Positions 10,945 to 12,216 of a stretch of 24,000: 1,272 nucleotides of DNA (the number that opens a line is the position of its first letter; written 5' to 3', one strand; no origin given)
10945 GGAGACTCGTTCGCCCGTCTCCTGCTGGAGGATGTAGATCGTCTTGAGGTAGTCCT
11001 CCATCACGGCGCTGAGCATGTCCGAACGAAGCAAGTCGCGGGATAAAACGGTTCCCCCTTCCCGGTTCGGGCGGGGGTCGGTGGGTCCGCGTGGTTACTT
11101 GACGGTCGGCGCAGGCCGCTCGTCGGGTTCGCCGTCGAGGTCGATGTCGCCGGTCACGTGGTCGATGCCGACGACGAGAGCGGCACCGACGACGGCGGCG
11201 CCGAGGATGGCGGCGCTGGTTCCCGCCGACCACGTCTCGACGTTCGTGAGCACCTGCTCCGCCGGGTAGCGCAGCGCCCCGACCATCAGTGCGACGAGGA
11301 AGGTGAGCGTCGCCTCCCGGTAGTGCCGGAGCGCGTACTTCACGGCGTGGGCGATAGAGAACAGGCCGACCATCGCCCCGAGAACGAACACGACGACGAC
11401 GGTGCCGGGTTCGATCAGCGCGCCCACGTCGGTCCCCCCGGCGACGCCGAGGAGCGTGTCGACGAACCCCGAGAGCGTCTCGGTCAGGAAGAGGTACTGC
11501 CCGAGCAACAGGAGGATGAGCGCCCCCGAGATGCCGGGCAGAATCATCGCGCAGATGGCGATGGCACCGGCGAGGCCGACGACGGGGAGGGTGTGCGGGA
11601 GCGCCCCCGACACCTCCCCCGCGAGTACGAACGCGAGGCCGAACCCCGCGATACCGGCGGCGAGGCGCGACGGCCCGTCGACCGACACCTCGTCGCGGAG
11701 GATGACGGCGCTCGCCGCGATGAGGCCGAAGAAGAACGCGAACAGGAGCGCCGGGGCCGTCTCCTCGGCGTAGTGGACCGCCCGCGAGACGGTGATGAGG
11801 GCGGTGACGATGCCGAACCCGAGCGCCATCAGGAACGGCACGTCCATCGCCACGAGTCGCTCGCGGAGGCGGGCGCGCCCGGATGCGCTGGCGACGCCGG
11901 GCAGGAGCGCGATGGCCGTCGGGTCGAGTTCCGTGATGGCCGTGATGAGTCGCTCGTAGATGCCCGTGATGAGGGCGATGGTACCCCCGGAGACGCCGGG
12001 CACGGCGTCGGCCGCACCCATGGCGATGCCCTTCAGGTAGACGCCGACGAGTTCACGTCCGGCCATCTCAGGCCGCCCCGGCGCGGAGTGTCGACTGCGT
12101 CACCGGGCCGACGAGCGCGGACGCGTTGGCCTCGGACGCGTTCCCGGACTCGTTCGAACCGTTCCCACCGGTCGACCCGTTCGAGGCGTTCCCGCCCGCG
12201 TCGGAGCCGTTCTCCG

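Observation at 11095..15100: aglB and a DUF368 (PopT-family) transporter gene separated by 1 nt: candidate dolichyl-phosphate recycling partner of the archaeal OST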

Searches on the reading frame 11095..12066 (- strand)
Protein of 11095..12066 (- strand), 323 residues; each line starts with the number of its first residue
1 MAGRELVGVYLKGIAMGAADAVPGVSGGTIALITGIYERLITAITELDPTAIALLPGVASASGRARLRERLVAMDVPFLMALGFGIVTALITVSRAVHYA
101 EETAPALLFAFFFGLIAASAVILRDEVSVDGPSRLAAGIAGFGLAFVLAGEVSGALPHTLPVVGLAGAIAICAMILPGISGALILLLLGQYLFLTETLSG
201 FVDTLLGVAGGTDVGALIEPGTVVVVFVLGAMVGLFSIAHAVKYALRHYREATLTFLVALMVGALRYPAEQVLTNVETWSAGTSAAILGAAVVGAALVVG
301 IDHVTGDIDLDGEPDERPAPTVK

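Call 6: search_protein_families(library=pfam, proteins=[window:11095-12066:-], max_evalue=0.001)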
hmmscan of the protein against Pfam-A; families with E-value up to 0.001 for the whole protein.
window:11095-12066:- (323 aa): 1 family
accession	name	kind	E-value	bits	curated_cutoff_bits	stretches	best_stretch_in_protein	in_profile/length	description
PF04018.18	VCA0040-like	-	1.7e-62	211.6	26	1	16-273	1-235/246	Undecaprenyl phosphate translocase-like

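Call 17: find_homologous_proteins(query=window:11095-12066:-, max_evalue=1e-10)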
Query window:11095-12066:- (323 aa): 8000 proteins with E <= 1e-10 among 8000 candidates; the best 120 are listed.
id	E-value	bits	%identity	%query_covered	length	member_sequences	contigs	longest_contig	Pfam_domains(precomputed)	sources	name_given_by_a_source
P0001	3.2e-191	652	100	100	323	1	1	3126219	PF04018.19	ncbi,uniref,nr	ncbi:DUF368 domain-containing protein [Halomarina litorea]|uniref:DUF368 domain-containing protein n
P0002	1.1e-163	562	86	100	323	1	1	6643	PF04018.19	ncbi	-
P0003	3.6e-157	540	82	100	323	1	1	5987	PF04018.19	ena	-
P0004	1.9e-147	509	77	100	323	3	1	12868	PF04018.19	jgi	jgi:putative membrane protein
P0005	1.7e-142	492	77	100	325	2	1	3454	PF04018.19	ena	-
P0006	3.4e-138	478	75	100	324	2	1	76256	PF04018.19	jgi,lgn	jgi:putative membrane protein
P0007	7.8e-137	474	73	100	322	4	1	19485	PF04018.19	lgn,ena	-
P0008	1.4e-135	470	72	100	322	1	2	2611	PF04018.19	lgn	-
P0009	3.0e-132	459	72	100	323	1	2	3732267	PF04018.19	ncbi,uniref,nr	ncbi:DUF368 domain-containing protein [Halomarina salina]|uniref:DUF368 domain-containing protein n=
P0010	6.9e-130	451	73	97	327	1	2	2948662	PF04018.19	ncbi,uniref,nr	ncbi:DUF368 domain-containing protein [Halomarina halobia]|uniref:DUF368 domain-containing protein n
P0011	7.9e-129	447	71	100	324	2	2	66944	PF04018.19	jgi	jgi:putative membrane protein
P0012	1.9e-128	446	71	100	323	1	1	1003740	PF04018.19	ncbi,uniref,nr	ncbi:DUF368 domain-containing protein [Halomarina rubra]|uniref:DUF368 domain-containing protein n=1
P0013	9.0e-127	441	72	99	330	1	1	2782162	PF04018.19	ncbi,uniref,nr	ncbi:DUF368 domain-containing protein [Halomarina ordinaria]|uniref:DUF368 domain-containing protein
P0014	6.4e-125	435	69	100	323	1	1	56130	PF04018.19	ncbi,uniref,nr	ncbi:DUF368 domain-containing protein [Halomarina oriensis]|uniref:DUF368 domain-containing protein 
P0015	1.5e-124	433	69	100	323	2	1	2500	PF04018.19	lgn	-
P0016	2.4e-120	420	69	95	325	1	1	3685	PF04018.19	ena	-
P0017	3.7e-119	416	69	95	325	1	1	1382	PF04018.19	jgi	jgi:putative membrane protein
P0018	4.5e-118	412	67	95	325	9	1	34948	PF04018.19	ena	-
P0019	5.8e-118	412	68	95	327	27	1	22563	PF04018.19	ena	-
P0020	6.0e-118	412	69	95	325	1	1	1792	PF04018.19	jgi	-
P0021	9.2e-118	411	68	95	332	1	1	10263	PF04018.19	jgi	jgi:putative membrane protein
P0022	1.4e-117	410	68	95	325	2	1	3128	PF04018.19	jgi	jgi:putative membrane protein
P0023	4.0e-117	409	68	95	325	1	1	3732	PF04018.19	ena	-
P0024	1.1e-115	404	65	95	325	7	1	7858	PF04018.19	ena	-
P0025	2.0e-112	394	65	95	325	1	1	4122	PF04018.19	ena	-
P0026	2.0e-111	390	65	95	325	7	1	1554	PF04018.19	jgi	jgi:putative membrane protein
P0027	2.1e-107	377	63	95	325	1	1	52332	PF04018.19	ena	-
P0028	5.5e-100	353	60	96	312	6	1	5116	PF04018.19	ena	-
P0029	1.9e-99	351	60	96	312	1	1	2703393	PF04018.19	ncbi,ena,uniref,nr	ncbi:DUF368 domain-containing protein [Halococcus qingdaonensis]|uniref:DUF368 domain-containing pro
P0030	4.9e-99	350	61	95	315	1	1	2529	PF04018.19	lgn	-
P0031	8.7e-98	345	60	96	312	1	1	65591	PF04018.19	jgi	jgi:putative membrane protein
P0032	1.5e-96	341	60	95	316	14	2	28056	PF04018.19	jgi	jgi:putative membrane protein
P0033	6.4e-96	339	60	93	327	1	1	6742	PF04018.19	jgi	-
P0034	7.6e-96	339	61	95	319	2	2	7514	PF04018.19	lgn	-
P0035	2.7e-95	337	60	95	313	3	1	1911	PF04018.19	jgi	jgi:putative membrane protein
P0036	4.7e-95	337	59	95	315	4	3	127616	PF04018.19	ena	-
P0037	5.1e-95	336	59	96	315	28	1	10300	PF04018.19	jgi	jgi:putative membrane protein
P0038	2.7e-94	334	58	98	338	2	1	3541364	PF04018.19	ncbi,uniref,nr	ncbi:DUF368 domain-containing protein [Halomarina pelagica]|uniref:DUF368 domain-containing protein 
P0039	3.0e-94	334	60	95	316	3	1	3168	PF04018.19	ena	-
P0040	3.2e-94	334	58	93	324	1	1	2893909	PF04018.19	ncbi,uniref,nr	ncbi:DUF368 domain-containing protein [Halapricum desulfuricans]|uniref:Putative membrane protein, D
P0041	3.3e-94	334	59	96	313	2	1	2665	PF04018.19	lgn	-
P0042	6.0e-94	333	58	96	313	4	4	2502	PF04018.19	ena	-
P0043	6.4e-94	333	59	96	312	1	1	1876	PF04018.19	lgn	-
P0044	9.1e-94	332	58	96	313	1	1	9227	PF04018.19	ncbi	-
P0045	1.0e-93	332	58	94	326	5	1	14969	PF04018.19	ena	-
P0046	1.5e-93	332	58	95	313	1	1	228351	PF04018.19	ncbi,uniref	ncbi:DUF368 domain-containing protein [Halococcus sp. AFM35]|uniref:DUF368 domain-containing protein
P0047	1.6e-93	332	58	93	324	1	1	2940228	PF04018.19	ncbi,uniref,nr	ncbi:putative membrane protein, DUF368 family [Halapricum desulfuricans]|uniref:Putative membrane pr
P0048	1.9e-93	331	56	98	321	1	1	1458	PF04018.19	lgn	-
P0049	2.0e-93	331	59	93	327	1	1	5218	PF04018.19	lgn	-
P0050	2.6e-93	331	56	94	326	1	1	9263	PF04018.19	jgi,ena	-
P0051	3.2e-93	331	58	94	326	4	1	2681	PF04018.19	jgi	jgi:putative membrane protein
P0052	4.0e-93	330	57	94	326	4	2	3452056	PF04018.19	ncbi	ncbi:DUF368 domain-containing protein [Halapricum salinum]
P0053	4.3e-93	330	59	95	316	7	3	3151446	PF04018.19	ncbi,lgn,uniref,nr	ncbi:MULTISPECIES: DUF368 domain-containing protein [Halococcus]|uniref:DUF368 domain-containing pro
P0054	4.3e-93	330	63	85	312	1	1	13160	PF04018.19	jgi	jgi:putative membrane protein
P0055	4.5e-93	330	58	95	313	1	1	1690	PF04018.19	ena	-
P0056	4.6e-93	330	60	97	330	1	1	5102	PF04018.19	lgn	-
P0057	5.5e-93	330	58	95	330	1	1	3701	PF04018.19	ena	-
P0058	5.8e-93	330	57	94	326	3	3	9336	PF04018.19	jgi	-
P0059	7.5e-93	329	59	95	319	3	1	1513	PF04018.19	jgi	jgi:putative membrane protein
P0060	8.2e-93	329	57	93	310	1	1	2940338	PF04018.19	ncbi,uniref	ncbi:DUF368 domain-containing protein [Halapricum desulfuricans]|uniref:DUF368 domain-containing pro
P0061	9.4e-93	329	57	93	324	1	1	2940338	PF04018.19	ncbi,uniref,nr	ncbi:putative membrane protein, DUF368 family [Halapricum desulfuricans]|uniref:Putative membrane pr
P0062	9.6e-93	329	59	87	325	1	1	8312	PF04018.19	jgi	jgi:putative membrane protein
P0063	4.3e-92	327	60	93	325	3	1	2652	PF04018.19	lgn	-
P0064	7.7e-92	326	60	96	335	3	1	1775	PF04018.19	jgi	-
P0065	9.9e-92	326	57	95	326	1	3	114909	PF04018.19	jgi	jgi:putative membrane protein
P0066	1.1e-91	325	57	93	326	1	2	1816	PF04018.19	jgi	jgi:putative membrane protein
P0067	1.5e-91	325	59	93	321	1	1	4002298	PF04018.19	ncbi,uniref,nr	ncbi:DUF368 domain-containing protein [Halorarius litoreus]|uniref:DUF368 domain-containing protein 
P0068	3.6e-91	324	58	96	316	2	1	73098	PF04018.19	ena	-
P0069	1.3e-90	322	58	93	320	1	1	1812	PF04018.19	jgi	-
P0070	1.5e-90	322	58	93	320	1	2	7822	PF04018.19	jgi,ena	-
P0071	3.2e-90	321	58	96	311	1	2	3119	PF04018.19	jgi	jgi:putative membrane protein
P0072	3.6e-90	320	58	95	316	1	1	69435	PF04018.19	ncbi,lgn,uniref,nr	ncbi:DUF368 domain-containing protein [Halococcus agarilyticus]|uniref:DUF368 domain-containing prot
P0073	4.0e-90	320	58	95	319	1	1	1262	PF04018.19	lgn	-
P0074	4.6e-90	320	55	95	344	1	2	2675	PF04018.19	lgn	-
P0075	5.0e-90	320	57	93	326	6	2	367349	PF04018.19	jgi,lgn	-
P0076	9.0e-90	319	58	94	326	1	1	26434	PF04018.19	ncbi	ncbi:MAG: DUF368 domain-containing protein [Haloglomus sp.]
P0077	1.0e-89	319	58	94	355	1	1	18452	PF04018.19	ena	-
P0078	1.0e-89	319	56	95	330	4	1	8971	PF04018.19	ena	-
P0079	1.1e-89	319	58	94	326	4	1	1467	PF04018.19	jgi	jgi:putative membrane protein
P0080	1.1e-89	319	56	94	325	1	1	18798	PF04018.19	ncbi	ncbi:MAG: DUF368 domain-containing protein [Haloarculaceae archaeon]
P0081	1.2e-89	319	55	96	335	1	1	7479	PF04018.19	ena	-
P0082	1.3e-89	319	57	95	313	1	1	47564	PF04018.19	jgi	-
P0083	1.4e-89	319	57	95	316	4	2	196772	PF04018.19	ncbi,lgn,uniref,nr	ncbi:DUF368 domain-containing protein [Halococcus hamelinensis]|uniref:DUF368 domain-containing prot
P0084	2.5e-89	318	55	95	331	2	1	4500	PF04018.19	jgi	jgi:putative membrane protein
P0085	2.6e-89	318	58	96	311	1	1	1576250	PF04018.19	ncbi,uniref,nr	ncbi:DUF368 domain-containing protein [Halobacterium sp. R2-5]|uniref:DUF368 domain-containing prote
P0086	2.8e-89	318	61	85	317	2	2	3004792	PF04018.19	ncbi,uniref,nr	ncbi:DUF368 domain-containing protein [Haladaptatus sp. DYSN1]|uniref:DUF368 domain-containing prote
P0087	3.0e-89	317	58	95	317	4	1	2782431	PF04018.19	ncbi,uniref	ncbi:DUF368 domain-containing protein [Haladaptatus sp. DJG-WS-42]|uniref:DUF368 domain-containing p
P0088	5.7e-89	317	56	93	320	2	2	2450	PF04018.19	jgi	jgi:putative membrane protein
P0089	6.3e-89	316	56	94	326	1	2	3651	PF04018.19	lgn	-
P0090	6.6e-89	316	56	95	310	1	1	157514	PF04018.19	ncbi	ncbi:DUF368 domain-containing protein [Haladaptatus sp. NG-SE-30]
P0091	7.8e-89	316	59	94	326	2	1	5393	PF04018.19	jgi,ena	-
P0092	1.0e-88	316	58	84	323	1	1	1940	PF04018.19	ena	-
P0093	1.0e-88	316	56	95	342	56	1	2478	PF04018.19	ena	-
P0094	1.4e-88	315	58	95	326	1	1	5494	PF04018.19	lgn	-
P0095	1.4e-88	315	54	94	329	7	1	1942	PF04018.19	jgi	jgi:putative membrane protein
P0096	1.5e-88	315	57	94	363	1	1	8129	PF04018.19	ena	-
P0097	1.8e-88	315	57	93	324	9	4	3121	PF04018.19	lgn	-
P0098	3.3e-88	314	53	96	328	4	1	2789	PF04018.19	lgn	-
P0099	3.3e-88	314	58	93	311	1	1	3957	PF04018.19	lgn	-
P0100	3.3e-88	314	57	94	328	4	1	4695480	PF04018.19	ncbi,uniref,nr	ncbi:DUF368 domain-containing protein [Haloglomus litoreum]|uniref:DUF368 domain-containing protein 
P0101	3.7e-88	314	56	95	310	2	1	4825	PF04018.19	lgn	-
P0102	4.6e-88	314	57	88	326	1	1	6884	PF04018.19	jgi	-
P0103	7.4e-88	313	57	97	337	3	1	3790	PF04018.19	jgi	jgi:putative membrane protein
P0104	7.7e-88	313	58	94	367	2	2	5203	PF04018.19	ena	-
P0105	8.8e-88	313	56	94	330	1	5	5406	PF04018.19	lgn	-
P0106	1.0e-87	312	57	94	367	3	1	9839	PF04018.19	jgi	-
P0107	1.5e-87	312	56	95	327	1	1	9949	PF04018.19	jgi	-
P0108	1.5e-87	312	57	96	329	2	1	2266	PF04018.19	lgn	-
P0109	1.5e-87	312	56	95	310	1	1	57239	PF04018.19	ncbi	ncbi:DUF368 domain-containing protein [Haladaptatus sp. NG-WS-4]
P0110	1.6e-87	312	60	80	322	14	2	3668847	PF04018.19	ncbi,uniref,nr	ncbi:DUF368 domain-containing protein [Haloferax volcanii]|uniref:DUF368 domain-containing protein n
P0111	1.7e-87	312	58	94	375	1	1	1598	PF04018.19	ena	-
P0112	1.9e-87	312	56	95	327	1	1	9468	PF04018.19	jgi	jgi:putative membrane protein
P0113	2.3e-87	311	56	96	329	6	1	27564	PF04018.19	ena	-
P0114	2.3e-87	311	57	95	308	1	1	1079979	PF04018.19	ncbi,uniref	ncbi:DUF368 domain-containing protein [Natronomonas sp. EA1]|uniref:DUF368 domain-containing protein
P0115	2.4e-87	311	55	95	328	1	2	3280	PF04018.19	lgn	-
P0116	2.4e-87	311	54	96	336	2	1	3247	PF04018.19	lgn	-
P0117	2.6e-87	311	57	95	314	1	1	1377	PF04018.19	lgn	-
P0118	2.6e-87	311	56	95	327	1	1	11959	PF04018.19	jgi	-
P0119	2.7e-87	311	56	95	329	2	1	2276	PF04018.19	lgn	-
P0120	2.9e-87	311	55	96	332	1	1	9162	PF04018.19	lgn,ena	-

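Call 19: find_related_loci(query=A1, collection=genome_contigs, flank=7000)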
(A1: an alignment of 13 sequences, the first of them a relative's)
Query A1 (323 aa) in genome_contigs; peptide patterns used: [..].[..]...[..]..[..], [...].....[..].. (x = any residue, [..] = any of these).
600 stretches matched a pattern (row limit reached: there are more); 596 encode a relative of the query (tblastn E <= 1e-3); the best 80 are kept; 80 distinct loci.
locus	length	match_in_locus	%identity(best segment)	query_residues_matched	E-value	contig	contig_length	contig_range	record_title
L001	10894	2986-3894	55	4-309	9e-89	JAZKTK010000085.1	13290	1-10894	MAG: Haloarculaceae archaeon isolate NA-5cm_bin.26 NODE_1531_length_13290_cov_8.245561, whole genome shotgun sequence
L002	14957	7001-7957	51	4-317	1e-80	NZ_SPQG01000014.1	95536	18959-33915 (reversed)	Halorhabdus amylolytica strain H27 scaffold14, whole genome shotgun sequence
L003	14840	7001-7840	53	1-280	2e-78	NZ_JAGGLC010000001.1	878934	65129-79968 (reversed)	Halolamina salifodinae strain DSM 26232 Ga0451177_01, whole genome shotgun sequence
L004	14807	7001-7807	50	4-272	1e-76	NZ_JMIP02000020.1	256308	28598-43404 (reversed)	Halostagnicola sp. A56 20, whole genome shotgun sequence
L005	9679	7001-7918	51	4-309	6e-76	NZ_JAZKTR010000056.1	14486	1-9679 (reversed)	MAG: Natronomonas sp. isolate NA-5cm_bin.4 NODE_1358_length_14486_cov_15.133532, whole genome shotgun sequence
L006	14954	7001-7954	48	4-309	8e-74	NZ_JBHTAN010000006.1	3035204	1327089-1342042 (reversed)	Natronoarchaeum sp. GCM10025321 strain FCH23 tig00046427_pilon, whole genome shotgun sequence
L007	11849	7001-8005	49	1-320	1e-71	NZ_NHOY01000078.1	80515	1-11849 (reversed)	Halorubrum sp. Hd13 contig0019, whole genome shotgun sequence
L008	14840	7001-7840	47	4-280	3e-71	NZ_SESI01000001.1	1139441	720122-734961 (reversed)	Halonotius roseus strain F9-27 F9-27-c1, whole genome shotgun sequence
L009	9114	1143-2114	46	4-321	2e-69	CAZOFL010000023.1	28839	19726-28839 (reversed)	MAG TPA_asm: uncultured Natronomonas sp. isolate binchicken_co32_432 genome assembly, contig: NODE_2103_length_28839_cov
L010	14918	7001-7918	47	4-309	2e-69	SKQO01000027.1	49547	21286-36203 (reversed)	MAG: Halobacteriales archaeon isolate CSSed162cmA_432R1 CSSed16-2cmA-537, whole genome shotgun sequence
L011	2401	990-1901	46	5-308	3e-69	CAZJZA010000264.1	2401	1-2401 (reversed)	MAG TPA_asm: uncultured Halobacteriales archaeon isolate binchicken_co77_90 genome assembly, contig: NODE_42634_length_2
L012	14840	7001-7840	52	4-279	6e-67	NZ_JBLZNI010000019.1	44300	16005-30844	Halorubrum sp. N11 N11_scaffold19, whole genome shotgun sequence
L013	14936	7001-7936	48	4-314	3e-66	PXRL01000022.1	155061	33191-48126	MAG: Halobacteriales archaeon QS_4_69_225 qs_4_scaffold_6, whole genome shotgun sequence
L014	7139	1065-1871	47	5-273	3e-65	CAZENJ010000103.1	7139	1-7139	MAG TPA_asm: uncultured Thermotogae bacterium isolate ERP127260_co1_99 genome assembly, contig: NODE_4985_length_7139_co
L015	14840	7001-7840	52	4-279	5e-65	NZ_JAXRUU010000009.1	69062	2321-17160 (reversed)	Halorubrum sp. AD140 NODE_20_length_69062_cov_6.760114, whole genome shotgun sequence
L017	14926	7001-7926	50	9-313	2e-65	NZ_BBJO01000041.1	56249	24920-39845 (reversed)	Halobellus rufus strain CBA1103, whole genome shotgun sequence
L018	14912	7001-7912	43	5-309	9e-61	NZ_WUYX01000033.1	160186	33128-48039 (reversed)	Natronorubrum halalkaliphilum strain JWXQ-INN-674 NODE_55_length_160102_cov_110.043221, whole genome shotgun sequence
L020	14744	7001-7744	37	4-272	9e-52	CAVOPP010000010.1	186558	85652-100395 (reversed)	MAG: uncultured Methanobacteriaceae archaeon isolate MFD00032.bin.1.135 genome assembly, contig: contig_72985, whole gen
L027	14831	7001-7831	44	5-281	9e-49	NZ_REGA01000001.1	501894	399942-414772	Natrarchaeobius chitinivorans strain AArcht4T Ga0101035_101, whole genome shotgun sequence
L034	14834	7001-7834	38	7-312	3e-47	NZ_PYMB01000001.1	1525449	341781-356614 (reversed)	Photobacterium rosenbergii strain DSM 19138 CFSAN065515_1, whole genome shotgun sequence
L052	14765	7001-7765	34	1-272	1e-44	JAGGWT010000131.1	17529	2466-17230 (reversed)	MAG: Thermoplasmata archaeon isolate AUK133 PB_MBMC_087_c_000000000092, whole genome shotgun sequence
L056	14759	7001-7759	37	5-284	3e-44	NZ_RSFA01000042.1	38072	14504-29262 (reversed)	Vibrio pectenicida strain CAIM 594 CAIM594T_266, whole genome shotgun sequence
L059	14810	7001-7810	41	4-295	3e-44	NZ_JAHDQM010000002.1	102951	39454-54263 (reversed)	MAG: Methanoculleus sp. isolate SM3-B2 k141_11877, whole genome shotgun sequence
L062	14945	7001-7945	46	4-312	3e-44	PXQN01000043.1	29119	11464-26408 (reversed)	MAG: Halobacteriales archaeon QH_10_67_22 qh_10_scaffold_223, whole genome shotgun sequence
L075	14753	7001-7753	38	7-284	2e-43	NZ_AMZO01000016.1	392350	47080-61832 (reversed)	Photobacterium marinum strain AK15 contig16, whole genome shotgun sequence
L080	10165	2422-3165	38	4-272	4e-43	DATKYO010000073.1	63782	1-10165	MAG TPA_asm: Methanoregulaceae archaeon isolate SMAG_U14221 k141_524659, whole genome shotgun sequence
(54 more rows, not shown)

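Call 25: find_encoding_contigs(protein=P0110, flank=8000, max_places=2)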
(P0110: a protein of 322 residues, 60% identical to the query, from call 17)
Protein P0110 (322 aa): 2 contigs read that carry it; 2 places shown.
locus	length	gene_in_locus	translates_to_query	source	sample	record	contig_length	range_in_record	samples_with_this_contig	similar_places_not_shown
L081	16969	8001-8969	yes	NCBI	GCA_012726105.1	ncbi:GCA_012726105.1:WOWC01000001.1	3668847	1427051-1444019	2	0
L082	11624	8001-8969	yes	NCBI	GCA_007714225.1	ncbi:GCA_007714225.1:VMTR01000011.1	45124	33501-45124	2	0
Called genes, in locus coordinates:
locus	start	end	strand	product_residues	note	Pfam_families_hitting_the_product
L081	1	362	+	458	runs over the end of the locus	PF15971:Mannosyl_trans4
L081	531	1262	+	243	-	PF00483:NTP_transferase, PF01128:IspD (weak), PF12804:NTP_transf_3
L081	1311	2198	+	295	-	PF00535:Glycos_transf_2, PF10111:Glyco_tranf_2_2, PF13506:Glyco_transf_21 (weak), PF13641:Glyco_tranf_2_3, PF13632:Glyco_trans_2_3 (weak)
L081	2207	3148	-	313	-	PF00535:Glycos_transf_2, PF10111:Glyco_tranf_2_2 (weak), PF13641:Glyco_tranf_2_3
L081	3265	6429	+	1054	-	PF02516:STT3, PF22627:AglB_core-like, PF18079:AglB_L1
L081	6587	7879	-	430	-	PF03721:UDPG_MGDP_dh_N, PF03807:F420_oxidored (faint), PF00984:UDPG_MGDP_dh, PF03720:UDPG_MGDP_dh_C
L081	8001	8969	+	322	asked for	PF04018:VCA0040-like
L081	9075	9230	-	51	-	PF23455:DUF7129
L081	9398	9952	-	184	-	PF13489:Methyltransf_23 (weak), PF01209:Ubie_methyltran, PF01728:FtsJ (weak), PF08241:Methyltransf_11, PF08242:Methyltransf_12 (weak), PF13649:Methyltransf_25, PF13847:Methyltransf_31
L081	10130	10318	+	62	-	PF20576:HEWD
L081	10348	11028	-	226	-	PF00702:Hydrolase, PF08282:Hydrolase_3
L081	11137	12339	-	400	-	PF13191:AAA_16, PF22703:Cdc6_lid (weak)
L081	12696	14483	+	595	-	PF00890:FAD_binding_2, PF01266:DAO, PF01494:FAD_binding_3 (faint), PF07992:Pyr_redox_2, PF04324:Fer2_BFD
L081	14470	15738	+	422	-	PF00890:FAD_binding_2, PF01134:GIDA (weak), PF01266:DAO (faint), PF03486:HI0933_like (faint), PF07992:Pyr_redox_2 (faint), PF12831:FAD_oxidored (weak)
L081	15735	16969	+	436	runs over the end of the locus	PF13183:Fer4_8, PF02754:CCG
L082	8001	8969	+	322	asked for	PF04018:VCA0040-like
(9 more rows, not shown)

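Call 27: search_solved_structures(query=window:11095-12066:-, max_evalue=0.01)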
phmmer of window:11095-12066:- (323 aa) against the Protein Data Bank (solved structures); distinct sequences matched with E-value up to 0.01: 0.
